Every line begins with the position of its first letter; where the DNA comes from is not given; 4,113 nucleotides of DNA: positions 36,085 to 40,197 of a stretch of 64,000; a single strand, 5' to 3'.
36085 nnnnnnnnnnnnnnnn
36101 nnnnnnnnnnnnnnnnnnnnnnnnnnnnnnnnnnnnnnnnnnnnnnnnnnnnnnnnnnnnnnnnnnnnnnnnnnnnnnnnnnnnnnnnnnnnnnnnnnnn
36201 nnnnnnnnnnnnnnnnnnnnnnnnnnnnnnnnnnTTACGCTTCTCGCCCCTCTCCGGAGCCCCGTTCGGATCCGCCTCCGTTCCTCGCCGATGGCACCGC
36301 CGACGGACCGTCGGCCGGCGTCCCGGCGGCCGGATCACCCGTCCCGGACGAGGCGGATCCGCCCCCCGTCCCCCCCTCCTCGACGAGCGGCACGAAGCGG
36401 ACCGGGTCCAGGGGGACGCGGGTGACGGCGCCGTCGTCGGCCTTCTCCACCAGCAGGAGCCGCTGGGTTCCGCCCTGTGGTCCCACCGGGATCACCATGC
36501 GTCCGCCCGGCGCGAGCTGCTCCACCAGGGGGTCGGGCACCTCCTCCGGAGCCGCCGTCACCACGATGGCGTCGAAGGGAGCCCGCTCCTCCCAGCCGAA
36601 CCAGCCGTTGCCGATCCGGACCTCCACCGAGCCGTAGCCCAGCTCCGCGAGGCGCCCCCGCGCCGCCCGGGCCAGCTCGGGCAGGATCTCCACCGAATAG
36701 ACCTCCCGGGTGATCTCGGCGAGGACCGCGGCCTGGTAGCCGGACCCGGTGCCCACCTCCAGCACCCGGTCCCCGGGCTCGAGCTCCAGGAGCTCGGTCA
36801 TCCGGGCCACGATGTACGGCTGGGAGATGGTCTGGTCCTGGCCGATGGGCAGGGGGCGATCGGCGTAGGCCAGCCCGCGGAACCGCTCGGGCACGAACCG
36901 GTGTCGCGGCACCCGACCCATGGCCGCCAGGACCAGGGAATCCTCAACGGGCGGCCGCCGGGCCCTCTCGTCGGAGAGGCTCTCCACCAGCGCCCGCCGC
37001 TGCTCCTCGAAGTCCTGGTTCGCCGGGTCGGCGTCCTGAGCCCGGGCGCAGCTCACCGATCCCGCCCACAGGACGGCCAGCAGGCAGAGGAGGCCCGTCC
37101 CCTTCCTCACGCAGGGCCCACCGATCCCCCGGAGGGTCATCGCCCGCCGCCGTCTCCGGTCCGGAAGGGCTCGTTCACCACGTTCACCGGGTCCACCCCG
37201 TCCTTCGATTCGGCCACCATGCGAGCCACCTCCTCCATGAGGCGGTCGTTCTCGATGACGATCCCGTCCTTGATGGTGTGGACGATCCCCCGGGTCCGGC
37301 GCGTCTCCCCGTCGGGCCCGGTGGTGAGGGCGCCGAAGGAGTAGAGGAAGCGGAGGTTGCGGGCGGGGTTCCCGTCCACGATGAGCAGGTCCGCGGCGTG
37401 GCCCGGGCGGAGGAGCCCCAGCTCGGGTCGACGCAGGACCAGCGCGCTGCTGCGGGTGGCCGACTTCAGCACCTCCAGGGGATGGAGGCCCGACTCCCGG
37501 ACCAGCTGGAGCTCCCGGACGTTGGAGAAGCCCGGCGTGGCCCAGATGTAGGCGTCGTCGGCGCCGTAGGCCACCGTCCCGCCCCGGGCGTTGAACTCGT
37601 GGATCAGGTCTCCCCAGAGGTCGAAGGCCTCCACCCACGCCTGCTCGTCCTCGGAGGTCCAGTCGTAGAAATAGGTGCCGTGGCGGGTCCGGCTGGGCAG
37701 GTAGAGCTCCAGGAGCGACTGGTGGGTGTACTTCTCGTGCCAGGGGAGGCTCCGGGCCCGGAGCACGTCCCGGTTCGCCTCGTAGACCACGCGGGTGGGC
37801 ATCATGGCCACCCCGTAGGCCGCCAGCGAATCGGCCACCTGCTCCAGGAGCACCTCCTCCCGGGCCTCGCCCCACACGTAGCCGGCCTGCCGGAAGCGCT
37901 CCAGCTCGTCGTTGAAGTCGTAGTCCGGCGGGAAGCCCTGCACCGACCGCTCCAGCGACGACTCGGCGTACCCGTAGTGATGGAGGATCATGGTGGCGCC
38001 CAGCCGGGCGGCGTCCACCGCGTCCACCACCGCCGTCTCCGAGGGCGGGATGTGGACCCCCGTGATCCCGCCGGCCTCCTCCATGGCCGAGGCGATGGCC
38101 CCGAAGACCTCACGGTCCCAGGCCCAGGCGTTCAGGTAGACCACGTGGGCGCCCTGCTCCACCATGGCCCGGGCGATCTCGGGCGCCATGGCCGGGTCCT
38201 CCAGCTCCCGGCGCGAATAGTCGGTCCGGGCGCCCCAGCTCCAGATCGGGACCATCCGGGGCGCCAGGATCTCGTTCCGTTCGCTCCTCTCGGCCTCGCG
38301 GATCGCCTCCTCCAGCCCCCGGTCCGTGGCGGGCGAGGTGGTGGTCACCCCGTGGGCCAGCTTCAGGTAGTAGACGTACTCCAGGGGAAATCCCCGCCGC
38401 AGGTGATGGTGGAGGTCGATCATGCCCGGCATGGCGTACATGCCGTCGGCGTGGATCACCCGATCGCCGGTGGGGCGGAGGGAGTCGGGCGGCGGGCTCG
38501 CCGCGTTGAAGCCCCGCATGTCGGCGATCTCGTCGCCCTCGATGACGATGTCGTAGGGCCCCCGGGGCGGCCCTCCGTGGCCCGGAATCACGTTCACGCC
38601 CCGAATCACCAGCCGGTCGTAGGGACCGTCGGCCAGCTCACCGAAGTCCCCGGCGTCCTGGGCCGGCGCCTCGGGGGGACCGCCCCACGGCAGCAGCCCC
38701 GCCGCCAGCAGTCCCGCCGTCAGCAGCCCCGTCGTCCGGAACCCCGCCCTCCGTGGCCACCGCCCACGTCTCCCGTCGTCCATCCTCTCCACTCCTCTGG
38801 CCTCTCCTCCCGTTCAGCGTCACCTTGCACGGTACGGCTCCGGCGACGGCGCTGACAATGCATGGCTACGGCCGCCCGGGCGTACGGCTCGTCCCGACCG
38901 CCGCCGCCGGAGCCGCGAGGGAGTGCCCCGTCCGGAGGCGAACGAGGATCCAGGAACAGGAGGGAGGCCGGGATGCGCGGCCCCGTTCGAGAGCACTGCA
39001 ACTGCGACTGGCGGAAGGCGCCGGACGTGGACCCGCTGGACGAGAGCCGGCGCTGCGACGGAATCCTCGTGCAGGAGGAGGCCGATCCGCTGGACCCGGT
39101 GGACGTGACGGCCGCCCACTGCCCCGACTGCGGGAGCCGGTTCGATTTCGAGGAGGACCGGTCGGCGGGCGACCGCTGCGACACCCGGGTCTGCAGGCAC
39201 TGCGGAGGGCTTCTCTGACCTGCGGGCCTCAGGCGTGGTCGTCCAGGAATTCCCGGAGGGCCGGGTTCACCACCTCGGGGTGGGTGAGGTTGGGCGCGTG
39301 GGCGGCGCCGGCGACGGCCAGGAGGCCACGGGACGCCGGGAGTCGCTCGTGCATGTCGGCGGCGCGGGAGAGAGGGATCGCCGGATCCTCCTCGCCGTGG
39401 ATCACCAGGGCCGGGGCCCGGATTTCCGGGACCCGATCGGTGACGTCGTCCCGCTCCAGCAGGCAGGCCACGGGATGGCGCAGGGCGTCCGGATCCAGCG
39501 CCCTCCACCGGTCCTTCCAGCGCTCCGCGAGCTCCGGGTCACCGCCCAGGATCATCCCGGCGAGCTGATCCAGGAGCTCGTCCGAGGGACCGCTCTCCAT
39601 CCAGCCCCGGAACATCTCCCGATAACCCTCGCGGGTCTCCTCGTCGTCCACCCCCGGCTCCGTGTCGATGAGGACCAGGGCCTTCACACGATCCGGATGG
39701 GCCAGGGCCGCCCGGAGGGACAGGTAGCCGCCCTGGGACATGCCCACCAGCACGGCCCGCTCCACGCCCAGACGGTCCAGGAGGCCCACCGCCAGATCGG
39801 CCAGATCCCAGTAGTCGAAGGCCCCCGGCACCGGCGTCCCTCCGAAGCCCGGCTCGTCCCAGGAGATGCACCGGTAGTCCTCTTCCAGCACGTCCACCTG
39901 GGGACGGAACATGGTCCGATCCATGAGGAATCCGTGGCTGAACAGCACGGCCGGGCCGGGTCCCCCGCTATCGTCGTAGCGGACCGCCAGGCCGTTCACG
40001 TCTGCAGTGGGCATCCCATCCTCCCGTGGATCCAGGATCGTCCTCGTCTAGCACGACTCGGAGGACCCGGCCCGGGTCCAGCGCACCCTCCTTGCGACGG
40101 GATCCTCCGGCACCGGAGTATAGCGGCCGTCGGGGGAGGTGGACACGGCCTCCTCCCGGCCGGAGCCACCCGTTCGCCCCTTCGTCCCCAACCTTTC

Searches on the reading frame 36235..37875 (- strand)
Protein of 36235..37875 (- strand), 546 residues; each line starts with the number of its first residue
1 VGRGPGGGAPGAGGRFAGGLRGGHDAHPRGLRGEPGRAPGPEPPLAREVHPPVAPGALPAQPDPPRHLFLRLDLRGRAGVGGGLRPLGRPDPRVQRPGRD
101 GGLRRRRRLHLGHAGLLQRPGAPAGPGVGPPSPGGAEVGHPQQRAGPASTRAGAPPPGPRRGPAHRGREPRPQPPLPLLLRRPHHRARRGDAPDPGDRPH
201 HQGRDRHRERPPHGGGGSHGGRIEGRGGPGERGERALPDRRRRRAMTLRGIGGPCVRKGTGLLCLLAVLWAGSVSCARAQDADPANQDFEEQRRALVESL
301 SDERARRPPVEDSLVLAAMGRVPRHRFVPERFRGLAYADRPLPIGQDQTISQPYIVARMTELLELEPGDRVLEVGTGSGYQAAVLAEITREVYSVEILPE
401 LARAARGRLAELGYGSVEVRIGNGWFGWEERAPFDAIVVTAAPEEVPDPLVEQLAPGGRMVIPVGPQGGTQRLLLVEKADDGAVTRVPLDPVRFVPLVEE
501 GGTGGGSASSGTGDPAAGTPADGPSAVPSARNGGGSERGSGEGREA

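Call 11: search_protein_families(library=pfam, proteins=[window:36235-37875:-])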
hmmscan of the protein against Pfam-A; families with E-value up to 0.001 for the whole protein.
window:36235-37875:- (546 aa): 7 families
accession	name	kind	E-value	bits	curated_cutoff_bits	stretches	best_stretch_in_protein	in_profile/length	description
PF01135.25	PCMT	-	4.6e-65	219.8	20.3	1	295-500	5-208/210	Protein-L-isoaspartate(D-aspartate) O-methyltransferase (PCMT)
PF13489.12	Methyltransf_23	-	4.8e-06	26.8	27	1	360-461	14-115/164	Methyltransferase domain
PF13649.12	Methyltransf_25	-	8.9e-06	26.7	27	1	371-452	1-83/97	Methyltransferase domain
PF13847.12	Methyltransf_31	-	1.2e-05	25.5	27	1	366-449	2-90/145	Methyltransferase domain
PF00398.26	RrnaAD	-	1.2e-05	25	24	1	353-451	16-116/263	Ribosomal RNA adenine dimethylase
PF02353.26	CMAS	-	0.00015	21.6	27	1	357-445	52-139/273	Mycolic acid cyclopropane synthetase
PF08241.18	Methyltransf_11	-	0.00041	21.4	21.2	1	372-449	1-76/95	Methyltransferase domain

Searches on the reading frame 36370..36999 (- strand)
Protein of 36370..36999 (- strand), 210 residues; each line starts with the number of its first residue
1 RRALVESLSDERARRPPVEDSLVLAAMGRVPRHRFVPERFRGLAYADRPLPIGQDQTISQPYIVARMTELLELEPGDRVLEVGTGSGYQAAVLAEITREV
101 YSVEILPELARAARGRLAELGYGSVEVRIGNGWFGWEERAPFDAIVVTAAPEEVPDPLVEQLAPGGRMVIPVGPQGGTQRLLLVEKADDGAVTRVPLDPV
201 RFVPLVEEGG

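Call 19: find_related_loci(query=window:36370-36999:-, collection=genome_contigs, flank=6000)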
Query seq(210 aa) (210 aa) in genome_contigs; peptide patterns used: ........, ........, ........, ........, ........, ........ (x = any residue, [..] = any of these).
599 stretches matched a pattern (row limit reached: there are more); 379 encode a relative of the query (tblastn E <= 1e-3); the best 80 are kept; 80 distinct loci.
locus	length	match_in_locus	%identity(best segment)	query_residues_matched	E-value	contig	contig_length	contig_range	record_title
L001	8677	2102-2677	66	18-209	2e-77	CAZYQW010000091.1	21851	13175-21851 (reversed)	MAG TPA_asm: uncultured Phycisphaeraceae bacterium isolate binchicken_co31_357 genome assembly, contig: k141_3321103, wh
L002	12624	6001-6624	61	1-208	2e-75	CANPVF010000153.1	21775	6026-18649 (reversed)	MAG: uncultured bacterium isolate 3300027962_15 genome assembly, contig: 3300027962.a:Ga0207797_1000923, whole genome sh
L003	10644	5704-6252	66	23-205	3e-75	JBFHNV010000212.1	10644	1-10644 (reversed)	MAG: Gammaproteobacteria bacterium isolate Mix_sand08.2021.06.D.37 k141_1820020_length_10644_cov_11.1842, whole genome s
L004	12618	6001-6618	57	1-210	1e-74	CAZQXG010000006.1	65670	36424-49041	MAG TPA_asm: uncultured Alcaligenaceae bacterium isolate binchicken_co95_139 genome assembly, contig: NODE_91_length_656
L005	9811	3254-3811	63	23-208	5e-74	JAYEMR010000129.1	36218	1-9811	MAG: Chloroflexota bacterium isolate MAG076 MAG076_129, whole genome shotgun sequence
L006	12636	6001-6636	62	1-208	1e-73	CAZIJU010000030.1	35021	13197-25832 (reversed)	MAG TPA_asm: uncultured Burkholderiaceae bacterium isolate binchicken_co274_43 genome assembly, contig: NODE_3145_length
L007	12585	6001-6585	64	18-210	5e-73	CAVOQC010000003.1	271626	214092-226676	MAG: uncultured beta proteobacterium isolate MFD09964.bin.1.200 genome assembly, contig: contig_32608, whole genome shot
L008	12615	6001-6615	57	3-209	9e-73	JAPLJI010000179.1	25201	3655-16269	MAG: Proteobacteria bacterium isolate LacPavin_0920_SED4_MAG_55_23 LacPavin_0920_SED4_scaffold_350323, whole genome shot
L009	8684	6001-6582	63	15-208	1e-72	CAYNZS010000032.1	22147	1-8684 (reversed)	MAG TPA_asm: uncultured Nitrospirales bacterium isolate SRP308112_co1_423 genome assembly, contig: NODE_3544_length_2214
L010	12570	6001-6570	60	18-207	7e-73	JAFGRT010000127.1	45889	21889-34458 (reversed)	MAG: Acidobacteria bacterium isolate Zod_Metabat.850 k87_4572160, whole genome shotgun sequence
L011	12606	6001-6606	58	7-210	1e-72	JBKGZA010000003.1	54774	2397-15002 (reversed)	MAG: Bacteroidales bacterium isolate C4M09_3 NODE_61_length_54774_cov_10.515232, whole genome shotgun sequence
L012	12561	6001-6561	61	20-206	8e-72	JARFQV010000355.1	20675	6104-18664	MAG: Pseudomonadota bacterium isolate MAG_Ve_Sed_33 k141_3365946, whole genome shotgun sequence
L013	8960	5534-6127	58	1-206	6e-72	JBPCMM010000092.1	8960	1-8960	MAG: Pyrinomonadaceae bacterium isolate TH_ant_mag_104 S1Ck127_1340587_flag_0_multi_16.6343_len_8960, whole genome shotg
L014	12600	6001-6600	59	8-209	5e-72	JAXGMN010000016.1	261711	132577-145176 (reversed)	MAG: Thermoguttaceae bacterium isolate AnMBR.bin233 bin233_16, whole genome shotgun sequence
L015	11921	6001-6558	64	20-205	2e-71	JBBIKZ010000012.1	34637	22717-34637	MAG: Hydrogenophilales bacterium isolate SLF170214_bin_198 NODE_690_length_34637_cov_215.776, whole genome shotgun seque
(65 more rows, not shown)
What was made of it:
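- Tried and rejected: PCMT-based loci (call 19) all came from unrelated phyla at 66% identity or less.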

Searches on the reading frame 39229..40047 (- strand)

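Call 47: search_protein_families(library=pfam, proteins=[window:39229-40047:-], max_evalue=0.00001)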
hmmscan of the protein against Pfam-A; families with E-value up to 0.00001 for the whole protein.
window:39229-40047:- (272 aa): 4 families
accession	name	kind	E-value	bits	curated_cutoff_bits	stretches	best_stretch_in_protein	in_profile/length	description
PF00561.26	Abhydrolase_1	-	1.4e-28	100.7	25.8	1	32-257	1-245/245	alpha/beta hydrolase fold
PF12697.13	Abhydrolase_6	-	1.3e-18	68.9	26.3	1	34-261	1-215/217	Alpha/beta hydrolase family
PF12146.15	Hydrolase_4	-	1.6e-12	47.7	27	1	33-250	6-232/239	Serine aminopeptidase, S33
PF03096.20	Ndr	-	3.1e-09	36.4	23.3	1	81-268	84-276/283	Ndr family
